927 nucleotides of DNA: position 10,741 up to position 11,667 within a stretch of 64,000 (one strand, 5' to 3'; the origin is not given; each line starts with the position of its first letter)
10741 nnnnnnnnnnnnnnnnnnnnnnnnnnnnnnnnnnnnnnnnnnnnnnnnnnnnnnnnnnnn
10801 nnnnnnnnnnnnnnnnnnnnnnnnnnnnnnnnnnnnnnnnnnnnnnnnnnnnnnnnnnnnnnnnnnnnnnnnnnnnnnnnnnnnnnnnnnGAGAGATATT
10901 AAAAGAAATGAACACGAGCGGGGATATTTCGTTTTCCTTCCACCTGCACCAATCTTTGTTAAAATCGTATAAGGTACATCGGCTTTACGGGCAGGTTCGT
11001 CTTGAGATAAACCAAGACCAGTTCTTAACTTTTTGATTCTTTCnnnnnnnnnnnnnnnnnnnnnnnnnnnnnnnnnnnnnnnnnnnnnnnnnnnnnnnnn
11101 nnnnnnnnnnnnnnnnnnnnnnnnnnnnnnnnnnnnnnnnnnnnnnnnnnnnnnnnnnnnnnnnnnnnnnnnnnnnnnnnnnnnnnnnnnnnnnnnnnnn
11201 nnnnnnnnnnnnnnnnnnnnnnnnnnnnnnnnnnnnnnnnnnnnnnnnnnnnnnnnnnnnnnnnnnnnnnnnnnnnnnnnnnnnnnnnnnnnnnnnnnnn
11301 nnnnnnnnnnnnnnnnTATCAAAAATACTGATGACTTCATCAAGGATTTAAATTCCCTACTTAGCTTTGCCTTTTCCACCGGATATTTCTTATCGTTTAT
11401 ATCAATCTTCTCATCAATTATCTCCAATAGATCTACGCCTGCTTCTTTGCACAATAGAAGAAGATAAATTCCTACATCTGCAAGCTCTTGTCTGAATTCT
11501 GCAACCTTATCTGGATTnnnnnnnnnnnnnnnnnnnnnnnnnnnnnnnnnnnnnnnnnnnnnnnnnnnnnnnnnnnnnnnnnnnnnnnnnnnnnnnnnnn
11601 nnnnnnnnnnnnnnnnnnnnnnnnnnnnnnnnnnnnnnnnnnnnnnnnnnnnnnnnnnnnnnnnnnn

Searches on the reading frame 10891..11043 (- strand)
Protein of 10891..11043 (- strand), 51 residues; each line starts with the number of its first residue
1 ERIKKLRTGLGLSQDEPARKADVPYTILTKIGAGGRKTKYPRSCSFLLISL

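Call 37: search_protein_families(library=pfam, proteins=[window:10891-11043:-], max_evalue=0.01)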
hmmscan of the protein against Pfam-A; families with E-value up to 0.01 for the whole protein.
window:10891-11043:- (51 aa): 1 family
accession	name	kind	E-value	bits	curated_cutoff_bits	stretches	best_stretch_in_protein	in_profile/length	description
PF12844.13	HTH_19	-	0.0096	16.3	30.2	1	1-31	2-32/64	Helix-turn-helix domain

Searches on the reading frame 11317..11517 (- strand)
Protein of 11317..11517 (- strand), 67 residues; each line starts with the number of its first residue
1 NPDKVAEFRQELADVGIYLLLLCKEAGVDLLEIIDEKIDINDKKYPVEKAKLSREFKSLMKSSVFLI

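Call 37: search_protein_families(library=pfam, proteins=[window:11317-11517:-], max_evalue=0.01)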
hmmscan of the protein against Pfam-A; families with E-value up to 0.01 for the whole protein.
window:11317-11517:- (67 aa): 1 family
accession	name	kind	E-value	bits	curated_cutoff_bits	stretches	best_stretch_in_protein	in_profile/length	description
PF12643.12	MazG-like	-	1.4e-10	41.7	27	1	6-57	32-83/85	MazG-like family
